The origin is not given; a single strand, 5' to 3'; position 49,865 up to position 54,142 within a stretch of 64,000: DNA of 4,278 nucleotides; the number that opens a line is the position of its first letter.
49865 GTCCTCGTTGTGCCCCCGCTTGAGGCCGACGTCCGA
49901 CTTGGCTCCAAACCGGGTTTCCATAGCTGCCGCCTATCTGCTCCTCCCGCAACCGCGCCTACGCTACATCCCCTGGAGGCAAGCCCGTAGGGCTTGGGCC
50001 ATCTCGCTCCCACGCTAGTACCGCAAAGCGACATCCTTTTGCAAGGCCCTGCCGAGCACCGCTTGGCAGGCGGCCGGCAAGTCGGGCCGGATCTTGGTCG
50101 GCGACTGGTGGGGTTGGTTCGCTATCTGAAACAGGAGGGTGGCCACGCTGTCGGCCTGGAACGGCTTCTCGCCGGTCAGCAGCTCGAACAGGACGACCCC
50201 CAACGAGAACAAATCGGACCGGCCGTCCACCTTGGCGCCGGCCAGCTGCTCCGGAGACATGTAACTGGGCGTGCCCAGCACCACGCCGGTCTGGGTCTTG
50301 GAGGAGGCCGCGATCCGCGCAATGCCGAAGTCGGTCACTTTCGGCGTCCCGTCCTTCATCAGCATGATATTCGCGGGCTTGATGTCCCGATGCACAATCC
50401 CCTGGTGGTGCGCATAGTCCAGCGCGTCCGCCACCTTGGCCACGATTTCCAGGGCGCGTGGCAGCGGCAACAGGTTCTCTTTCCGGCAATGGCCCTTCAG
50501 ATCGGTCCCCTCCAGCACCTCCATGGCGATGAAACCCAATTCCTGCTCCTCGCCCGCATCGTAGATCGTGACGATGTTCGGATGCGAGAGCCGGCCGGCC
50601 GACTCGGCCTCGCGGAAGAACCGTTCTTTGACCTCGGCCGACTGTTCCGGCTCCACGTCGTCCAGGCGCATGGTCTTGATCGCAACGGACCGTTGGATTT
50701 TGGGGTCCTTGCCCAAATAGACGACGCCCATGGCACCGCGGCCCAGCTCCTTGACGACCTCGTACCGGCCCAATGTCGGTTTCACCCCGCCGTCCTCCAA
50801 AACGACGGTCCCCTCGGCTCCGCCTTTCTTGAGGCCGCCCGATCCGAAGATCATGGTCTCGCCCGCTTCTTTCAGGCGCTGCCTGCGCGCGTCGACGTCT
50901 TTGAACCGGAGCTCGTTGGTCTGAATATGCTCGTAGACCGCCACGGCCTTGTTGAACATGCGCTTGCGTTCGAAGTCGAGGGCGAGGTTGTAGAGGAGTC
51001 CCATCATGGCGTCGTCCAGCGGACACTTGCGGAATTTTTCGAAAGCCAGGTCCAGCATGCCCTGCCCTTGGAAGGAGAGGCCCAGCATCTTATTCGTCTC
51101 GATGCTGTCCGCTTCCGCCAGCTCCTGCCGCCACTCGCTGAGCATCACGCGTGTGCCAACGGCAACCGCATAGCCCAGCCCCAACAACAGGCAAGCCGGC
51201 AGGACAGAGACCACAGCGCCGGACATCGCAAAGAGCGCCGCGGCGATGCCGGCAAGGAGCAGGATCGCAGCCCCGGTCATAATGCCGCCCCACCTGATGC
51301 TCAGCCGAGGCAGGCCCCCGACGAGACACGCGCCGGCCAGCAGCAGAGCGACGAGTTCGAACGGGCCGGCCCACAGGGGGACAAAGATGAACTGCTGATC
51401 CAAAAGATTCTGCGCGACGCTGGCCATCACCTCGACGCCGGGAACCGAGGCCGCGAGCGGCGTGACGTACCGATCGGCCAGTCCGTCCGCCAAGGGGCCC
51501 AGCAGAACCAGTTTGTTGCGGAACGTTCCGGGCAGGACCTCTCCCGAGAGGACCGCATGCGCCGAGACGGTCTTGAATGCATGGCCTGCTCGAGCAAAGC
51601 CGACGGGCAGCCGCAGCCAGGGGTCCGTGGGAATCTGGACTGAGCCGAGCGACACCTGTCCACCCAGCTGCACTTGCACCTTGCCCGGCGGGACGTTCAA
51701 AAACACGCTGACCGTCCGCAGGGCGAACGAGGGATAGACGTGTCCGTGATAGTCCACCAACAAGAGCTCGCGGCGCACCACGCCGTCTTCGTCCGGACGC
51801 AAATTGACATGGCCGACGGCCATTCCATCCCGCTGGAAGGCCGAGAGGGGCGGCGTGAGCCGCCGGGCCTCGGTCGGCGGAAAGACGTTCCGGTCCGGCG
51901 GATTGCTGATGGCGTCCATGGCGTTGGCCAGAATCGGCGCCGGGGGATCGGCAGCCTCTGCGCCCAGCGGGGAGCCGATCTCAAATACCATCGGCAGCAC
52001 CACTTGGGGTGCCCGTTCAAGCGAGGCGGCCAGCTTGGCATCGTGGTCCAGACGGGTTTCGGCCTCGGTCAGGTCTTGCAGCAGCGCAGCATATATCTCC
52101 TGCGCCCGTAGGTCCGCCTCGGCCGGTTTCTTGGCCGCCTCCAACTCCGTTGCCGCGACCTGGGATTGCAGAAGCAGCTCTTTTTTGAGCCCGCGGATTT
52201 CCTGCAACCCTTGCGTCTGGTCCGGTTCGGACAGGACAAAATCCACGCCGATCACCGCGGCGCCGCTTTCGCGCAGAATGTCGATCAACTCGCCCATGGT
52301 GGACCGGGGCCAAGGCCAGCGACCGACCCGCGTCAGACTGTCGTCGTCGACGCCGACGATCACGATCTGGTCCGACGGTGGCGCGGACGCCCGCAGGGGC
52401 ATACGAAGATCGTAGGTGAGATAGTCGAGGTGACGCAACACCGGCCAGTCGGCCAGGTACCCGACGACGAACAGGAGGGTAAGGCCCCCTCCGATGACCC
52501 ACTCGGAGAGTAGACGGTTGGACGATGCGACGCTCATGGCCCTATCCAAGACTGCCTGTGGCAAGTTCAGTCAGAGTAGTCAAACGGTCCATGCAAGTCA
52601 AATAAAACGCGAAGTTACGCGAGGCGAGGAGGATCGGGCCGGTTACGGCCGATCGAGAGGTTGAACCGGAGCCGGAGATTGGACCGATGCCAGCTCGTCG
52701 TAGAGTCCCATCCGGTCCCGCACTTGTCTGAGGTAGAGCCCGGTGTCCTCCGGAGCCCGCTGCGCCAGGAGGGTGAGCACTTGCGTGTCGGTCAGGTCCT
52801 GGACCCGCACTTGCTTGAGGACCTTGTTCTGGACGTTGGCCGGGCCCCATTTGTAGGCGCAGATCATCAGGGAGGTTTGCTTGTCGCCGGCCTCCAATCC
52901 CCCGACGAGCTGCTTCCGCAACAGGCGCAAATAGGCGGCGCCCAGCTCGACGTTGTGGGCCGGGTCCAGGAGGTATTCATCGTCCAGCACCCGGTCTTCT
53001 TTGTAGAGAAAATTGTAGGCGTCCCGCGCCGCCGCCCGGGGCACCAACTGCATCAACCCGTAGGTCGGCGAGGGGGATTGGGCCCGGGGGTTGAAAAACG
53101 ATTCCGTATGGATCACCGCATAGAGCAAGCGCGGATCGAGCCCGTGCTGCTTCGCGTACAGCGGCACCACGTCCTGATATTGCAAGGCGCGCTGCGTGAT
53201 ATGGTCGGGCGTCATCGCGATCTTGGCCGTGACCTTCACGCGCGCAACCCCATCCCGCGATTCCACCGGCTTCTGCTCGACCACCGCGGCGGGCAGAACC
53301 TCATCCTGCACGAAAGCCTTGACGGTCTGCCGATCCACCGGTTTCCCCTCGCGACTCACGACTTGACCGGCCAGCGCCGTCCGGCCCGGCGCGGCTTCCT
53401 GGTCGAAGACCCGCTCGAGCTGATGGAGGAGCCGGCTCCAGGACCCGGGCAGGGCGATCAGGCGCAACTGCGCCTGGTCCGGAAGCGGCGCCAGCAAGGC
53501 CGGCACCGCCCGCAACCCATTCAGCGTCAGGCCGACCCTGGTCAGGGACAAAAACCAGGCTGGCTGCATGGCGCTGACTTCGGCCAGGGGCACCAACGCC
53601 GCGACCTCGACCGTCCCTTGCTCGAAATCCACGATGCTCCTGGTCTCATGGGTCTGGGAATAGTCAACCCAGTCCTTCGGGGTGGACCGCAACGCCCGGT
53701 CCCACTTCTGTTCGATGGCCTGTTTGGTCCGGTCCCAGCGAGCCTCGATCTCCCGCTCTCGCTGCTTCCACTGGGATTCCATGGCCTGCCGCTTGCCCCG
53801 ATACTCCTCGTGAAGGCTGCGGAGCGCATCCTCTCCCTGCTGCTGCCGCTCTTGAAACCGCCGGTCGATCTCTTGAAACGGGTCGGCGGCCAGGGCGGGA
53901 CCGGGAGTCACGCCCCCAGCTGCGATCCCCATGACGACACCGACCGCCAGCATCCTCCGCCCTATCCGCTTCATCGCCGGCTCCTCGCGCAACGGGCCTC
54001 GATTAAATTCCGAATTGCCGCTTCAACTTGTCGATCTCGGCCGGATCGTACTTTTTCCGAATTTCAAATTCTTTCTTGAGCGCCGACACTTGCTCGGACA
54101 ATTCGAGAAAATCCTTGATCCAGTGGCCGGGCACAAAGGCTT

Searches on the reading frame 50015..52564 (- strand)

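Call 102: search_protein_families(library=pfam, proteins=[window:50015-52564:-], max_evalue=0.00001)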
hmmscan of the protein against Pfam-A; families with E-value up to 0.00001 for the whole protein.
window:50015-52564:- (849 aa): 3 families
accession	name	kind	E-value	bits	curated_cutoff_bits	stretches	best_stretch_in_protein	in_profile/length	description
PF05226.16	CHASE2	-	3.7e-58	197.5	26.3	1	29-411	2-255/257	CHASE2 domain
PF00069.31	Pkinase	-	2.2e-55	188.3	31.7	1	601-848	1-251/263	Protein kinase domain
PF07714.23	PK_Tyr_Ser-Thr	-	2.5e-36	125.8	23.1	1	603-820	3-223/258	Protein tyrosine and serine/threonine kinase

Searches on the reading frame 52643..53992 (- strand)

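Call 102: search_protein_families(library=pfam, proteins=[window:52643-53992:-], max_evalue=0.00001)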
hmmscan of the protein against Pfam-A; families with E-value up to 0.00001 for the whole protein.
window:52643-53992:- (449 aa): 1 family
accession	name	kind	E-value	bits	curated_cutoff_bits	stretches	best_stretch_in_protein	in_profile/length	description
PF01464.25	SLT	-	5.2e-22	78.1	21.3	1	280-393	7-107/117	Transglycosylase SLT domain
